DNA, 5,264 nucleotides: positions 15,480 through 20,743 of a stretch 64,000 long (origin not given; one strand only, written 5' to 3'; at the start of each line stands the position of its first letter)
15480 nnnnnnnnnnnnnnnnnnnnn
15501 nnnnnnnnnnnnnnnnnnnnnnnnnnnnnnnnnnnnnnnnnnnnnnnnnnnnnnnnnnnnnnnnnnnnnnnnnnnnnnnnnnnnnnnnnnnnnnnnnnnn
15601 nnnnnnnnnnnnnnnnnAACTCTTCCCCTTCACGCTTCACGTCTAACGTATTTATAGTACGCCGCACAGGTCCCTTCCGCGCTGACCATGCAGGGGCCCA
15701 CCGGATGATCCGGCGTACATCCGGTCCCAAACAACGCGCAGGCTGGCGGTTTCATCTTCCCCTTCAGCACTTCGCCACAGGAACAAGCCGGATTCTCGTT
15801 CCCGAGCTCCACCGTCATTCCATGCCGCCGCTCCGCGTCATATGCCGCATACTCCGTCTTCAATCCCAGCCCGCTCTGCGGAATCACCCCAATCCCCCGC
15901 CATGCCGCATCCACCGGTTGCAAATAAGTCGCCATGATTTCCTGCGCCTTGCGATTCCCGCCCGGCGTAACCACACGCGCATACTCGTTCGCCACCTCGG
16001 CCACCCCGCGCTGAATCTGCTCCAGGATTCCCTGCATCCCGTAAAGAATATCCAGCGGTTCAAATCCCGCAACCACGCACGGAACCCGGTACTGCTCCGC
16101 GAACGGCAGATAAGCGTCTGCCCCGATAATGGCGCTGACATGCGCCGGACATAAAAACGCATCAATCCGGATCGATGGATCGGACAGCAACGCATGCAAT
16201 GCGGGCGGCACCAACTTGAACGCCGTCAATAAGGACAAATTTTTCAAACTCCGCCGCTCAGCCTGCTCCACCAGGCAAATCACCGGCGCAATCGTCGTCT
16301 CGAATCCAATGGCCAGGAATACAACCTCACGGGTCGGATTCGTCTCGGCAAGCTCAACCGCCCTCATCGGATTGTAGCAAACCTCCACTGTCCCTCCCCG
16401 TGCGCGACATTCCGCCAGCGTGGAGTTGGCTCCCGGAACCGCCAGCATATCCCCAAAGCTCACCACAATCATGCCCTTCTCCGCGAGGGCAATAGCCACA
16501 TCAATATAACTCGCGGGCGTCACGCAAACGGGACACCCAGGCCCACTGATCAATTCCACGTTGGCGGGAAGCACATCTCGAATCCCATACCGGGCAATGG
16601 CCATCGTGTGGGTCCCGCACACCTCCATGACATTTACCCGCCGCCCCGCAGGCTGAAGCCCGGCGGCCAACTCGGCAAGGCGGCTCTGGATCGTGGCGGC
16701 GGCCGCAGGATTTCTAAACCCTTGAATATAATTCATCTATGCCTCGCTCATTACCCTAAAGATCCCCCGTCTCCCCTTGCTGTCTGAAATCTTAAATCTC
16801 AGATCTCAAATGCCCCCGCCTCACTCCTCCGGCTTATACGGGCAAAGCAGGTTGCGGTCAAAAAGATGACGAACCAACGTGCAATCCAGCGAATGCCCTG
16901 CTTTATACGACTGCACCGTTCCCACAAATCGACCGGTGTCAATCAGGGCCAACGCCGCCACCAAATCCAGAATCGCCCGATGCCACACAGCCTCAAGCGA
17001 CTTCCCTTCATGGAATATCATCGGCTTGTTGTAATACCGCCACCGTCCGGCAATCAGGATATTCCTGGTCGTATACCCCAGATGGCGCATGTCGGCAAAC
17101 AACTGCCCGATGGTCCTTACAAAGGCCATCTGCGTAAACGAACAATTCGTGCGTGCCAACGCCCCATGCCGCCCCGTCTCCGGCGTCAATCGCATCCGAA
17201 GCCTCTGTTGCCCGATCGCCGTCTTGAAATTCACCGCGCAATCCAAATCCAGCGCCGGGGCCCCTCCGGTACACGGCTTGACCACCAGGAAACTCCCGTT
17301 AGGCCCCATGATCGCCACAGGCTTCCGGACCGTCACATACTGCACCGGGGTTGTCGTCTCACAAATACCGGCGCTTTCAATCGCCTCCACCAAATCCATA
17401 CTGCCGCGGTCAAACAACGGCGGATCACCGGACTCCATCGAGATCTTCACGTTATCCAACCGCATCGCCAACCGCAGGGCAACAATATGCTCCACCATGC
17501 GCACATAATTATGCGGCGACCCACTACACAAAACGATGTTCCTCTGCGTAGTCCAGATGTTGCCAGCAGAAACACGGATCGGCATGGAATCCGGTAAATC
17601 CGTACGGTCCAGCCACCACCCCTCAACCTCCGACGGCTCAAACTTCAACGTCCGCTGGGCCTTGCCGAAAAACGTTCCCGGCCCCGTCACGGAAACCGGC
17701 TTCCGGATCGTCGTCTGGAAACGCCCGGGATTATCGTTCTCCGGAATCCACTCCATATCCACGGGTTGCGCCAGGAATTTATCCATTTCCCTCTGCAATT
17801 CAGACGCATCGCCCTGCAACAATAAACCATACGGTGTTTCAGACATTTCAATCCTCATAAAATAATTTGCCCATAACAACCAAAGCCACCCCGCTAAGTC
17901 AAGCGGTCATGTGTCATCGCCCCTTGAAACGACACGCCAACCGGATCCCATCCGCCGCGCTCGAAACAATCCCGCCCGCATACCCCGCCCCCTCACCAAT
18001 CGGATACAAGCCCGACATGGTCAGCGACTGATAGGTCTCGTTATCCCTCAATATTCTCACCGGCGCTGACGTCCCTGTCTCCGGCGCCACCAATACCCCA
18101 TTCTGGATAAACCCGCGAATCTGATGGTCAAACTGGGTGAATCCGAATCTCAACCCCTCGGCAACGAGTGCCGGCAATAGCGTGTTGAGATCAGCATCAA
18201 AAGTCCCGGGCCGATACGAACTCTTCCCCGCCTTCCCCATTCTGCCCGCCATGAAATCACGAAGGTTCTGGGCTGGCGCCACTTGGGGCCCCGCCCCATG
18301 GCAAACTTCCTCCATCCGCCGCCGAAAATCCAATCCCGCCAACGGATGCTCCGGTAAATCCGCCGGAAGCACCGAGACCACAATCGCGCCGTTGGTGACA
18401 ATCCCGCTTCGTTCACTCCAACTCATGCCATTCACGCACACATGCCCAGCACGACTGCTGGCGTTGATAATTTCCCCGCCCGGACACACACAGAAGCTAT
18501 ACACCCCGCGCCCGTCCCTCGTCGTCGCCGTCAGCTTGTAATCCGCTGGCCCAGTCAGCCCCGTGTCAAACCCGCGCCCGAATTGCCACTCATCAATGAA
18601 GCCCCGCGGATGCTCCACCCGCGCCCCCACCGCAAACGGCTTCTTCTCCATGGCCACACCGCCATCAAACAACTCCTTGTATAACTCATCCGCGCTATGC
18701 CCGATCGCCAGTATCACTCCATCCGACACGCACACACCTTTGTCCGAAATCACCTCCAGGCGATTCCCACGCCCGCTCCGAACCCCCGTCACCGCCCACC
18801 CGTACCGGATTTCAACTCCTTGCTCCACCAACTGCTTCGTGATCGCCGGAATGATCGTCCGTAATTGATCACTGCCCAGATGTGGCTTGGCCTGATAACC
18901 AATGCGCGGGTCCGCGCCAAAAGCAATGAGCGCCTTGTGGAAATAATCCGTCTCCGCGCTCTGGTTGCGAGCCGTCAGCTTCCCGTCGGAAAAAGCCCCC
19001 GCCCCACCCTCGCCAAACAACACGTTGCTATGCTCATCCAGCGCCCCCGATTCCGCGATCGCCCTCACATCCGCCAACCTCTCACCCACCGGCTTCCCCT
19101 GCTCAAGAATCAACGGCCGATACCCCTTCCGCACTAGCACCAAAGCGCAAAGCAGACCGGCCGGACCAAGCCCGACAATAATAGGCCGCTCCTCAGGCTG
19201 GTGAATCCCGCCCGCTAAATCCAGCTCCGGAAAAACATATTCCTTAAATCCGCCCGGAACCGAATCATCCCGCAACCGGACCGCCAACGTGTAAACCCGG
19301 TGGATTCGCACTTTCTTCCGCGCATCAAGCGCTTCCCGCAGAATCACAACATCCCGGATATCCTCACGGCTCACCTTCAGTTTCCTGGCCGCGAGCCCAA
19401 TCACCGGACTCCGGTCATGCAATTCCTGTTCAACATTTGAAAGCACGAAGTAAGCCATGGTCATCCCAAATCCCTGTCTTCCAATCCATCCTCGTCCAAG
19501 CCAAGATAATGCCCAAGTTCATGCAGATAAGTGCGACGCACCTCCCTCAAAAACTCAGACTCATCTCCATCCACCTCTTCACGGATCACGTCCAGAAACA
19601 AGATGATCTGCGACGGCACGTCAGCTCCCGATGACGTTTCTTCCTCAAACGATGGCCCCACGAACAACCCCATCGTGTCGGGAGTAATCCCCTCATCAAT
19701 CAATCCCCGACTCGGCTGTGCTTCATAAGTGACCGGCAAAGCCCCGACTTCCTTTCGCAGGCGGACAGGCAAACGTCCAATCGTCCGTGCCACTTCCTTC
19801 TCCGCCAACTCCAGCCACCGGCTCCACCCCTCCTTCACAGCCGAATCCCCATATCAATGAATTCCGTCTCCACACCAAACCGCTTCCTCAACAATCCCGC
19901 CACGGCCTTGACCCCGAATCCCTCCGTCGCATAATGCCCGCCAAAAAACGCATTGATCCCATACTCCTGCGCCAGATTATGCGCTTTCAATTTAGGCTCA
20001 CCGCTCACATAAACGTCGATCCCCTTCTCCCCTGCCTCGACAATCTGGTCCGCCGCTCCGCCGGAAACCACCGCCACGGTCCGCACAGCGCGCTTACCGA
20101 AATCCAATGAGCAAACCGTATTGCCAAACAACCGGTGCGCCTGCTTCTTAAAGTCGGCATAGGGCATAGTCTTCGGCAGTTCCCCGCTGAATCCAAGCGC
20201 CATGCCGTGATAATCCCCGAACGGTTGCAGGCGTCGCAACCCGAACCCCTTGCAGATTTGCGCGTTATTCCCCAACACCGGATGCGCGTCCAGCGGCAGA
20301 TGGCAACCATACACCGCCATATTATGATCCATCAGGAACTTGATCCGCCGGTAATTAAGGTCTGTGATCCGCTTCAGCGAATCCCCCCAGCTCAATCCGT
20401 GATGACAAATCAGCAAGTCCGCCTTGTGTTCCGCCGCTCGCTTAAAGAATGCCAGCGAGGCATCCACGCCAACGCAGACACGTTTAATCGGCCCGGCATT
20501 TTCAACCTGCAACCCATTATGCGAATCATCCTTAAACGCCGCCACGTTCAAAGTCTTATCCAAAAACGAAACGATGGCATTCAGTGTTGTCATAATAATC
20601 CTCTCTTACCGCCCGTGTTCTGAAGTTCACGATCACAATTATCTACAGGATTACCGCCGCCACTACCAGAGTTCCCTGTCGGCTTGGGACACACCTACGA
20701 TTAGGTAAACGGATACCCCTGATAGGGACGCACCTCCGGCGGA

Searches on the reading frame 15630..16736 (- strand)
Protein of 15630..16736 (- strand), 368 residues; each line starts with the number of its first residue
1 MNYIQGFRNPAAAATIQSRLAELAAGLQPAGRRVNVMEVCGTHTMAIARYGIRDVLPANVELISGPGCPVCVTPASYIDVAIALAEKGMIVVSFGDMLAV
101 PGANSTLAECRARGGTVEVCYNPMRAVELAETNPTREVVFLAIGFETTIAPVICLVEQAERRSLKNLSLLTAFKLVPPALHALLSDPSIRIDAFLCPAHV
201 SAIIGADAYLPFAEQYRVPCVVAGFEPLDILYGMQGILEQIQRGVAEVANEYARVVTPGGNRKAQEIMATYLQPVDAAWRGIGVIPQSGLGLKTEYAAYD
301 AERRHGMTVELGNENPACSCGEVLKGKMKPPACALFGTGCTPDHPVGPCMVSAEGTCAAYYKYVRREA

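Call 3: search_protein_families(library=pfam, proteins=[window:15630-16736:-], max_evalue=0.01)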
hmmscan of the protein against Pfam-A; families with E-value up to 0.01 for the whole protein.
window:15630-16736:- (368 aa): 2 families
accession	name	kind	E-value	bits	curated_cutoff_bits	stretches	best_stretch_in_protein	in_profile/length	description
PF01924.21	HypD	-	2.7e-142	474.5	25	1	22-363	9-350/351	Hydrogenase formation hypA family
PF14835.12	zf-RING_6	-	0.0059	16.9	35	0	65-85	40-60/65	zf-RING of BARD1-type protein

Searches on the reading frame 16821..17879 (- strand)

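Call 3: search_protein_families(library=pfam, proteins=[window:16821-17879:-], max_evalue=0.01)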
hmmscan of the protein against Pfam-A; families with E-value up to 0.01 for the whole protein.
window:16821-17879:- (352 aa): 1 family
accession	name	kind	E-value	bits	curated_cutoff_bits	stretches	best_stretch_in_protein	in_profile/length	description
PF03331.19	LpxC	-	1.1e-35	123.9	27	1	55-340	1-267/268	UDP-3-O-acyl N-acetylglycosamine deacetylase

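Call 54: search_protein_families(library=ncbifam, proteins=[window:16821-17879:-], max_evalue=0.00001)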
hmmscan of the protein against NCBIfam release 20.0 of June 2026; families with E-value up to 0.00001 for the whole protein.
window:16821-17879:- (352 aa): 3 families
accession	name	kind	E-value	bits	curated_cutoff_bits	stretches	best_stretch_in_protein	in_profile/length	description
NF009667.0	PRK13188.1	equivalog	8.6e-25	87.3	465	1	55-251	5-197/464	bifunctional UDP-3-O-[3-hydroxymyristoyl] N-acetylglucosamine deacetylase/3-hydroxyacyl-ACP dehydratase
TIGR00325.1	lpxC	equivalog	2.5e-22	79.6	187.25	1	55-341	3-273/297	UDP-3-O-acyl-N-acetylglucosamine deacetylase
NF009666.0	PRK13187.1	equivalog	2.7e-11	43.2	423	1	125-195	84-154/305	UDP-3-O-acyl N-acetylglycosamine deacetylase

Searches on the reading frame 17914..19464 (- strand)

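Call 9: search_protein_families(library=pfam, proteins=[window:17914-19464:-], max_evalue=0.0001)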
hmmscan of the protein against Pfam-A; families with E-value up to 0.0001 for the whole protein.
window:17914-19464:- (516 aa): 5 families
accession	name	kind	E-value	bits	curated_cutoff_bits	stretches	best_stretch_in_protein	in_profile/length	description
PF21688.3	FAD-depend_C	-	8e-57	193.1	27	1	276-465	1-197/197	FAD-dependent protein, C-terminal domain-like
PF03486.20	HI0933_like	-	1.2e-07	31.8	50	1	95-256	4-164/244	HI0933-like protein Rossmann domain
PF01266.30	DAO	-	4e-07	30.3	27.9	0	205-265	152-213/353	FAD dependent oxidoreductase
PF07992.20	Pyr_redox_2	-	4.5e-07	30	26.1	0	95-187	4-112/291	Pyridine nucleotide-disulphide oxidoreductase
PF13738.12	Pyr_redox_3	-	2.5e-05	24.1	30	0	95-126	1-33/305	Pyridine nucleotide-disulphide oxidoreductase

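Call 54: search_protein_families(library=ncbifam, proteins=[window:17914-19464:-], max_evalue=0.00001)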
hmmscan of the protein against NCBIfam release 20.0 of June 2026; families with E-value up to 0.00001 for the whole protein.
window:17914-19464:- (516 aa): 3 families
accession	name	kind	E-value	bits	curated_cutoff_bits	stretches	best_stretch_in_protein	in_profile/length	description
TIGR00275.1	TIGR00275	subfamily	4.4e-09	35.7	183.8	0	95-130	2-37/401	aminoacetone oxidase family FAD-binding enzyme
NF005547.0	PRK07208.1-3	equivalog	5e-07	28.8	380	0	89-127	2-40/465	hypothetical protein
TIGR03467.1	HpnE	equivalog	1.9e-06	27.5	283.05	0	95-144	2-51/430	hydroxysqualene dehydroxylase HpnE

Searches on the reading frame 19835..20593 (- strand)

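Call 9: search_protein_families(library=pfam, proteins=[window:19835-20593:-], max_evalue=0.0001)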
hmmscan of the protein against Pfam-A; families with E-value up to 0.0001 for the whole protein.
window:19835-20593:- (252 aa): 1 family
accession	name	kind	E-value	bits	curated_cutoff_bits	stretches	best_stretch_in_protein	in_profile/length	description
PF01784.24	DUF34_NIF3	-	1.1e-58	199.3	23.4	1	3-247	2-251/256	Duf34/NIF3 (NGG1p interacting factor 3)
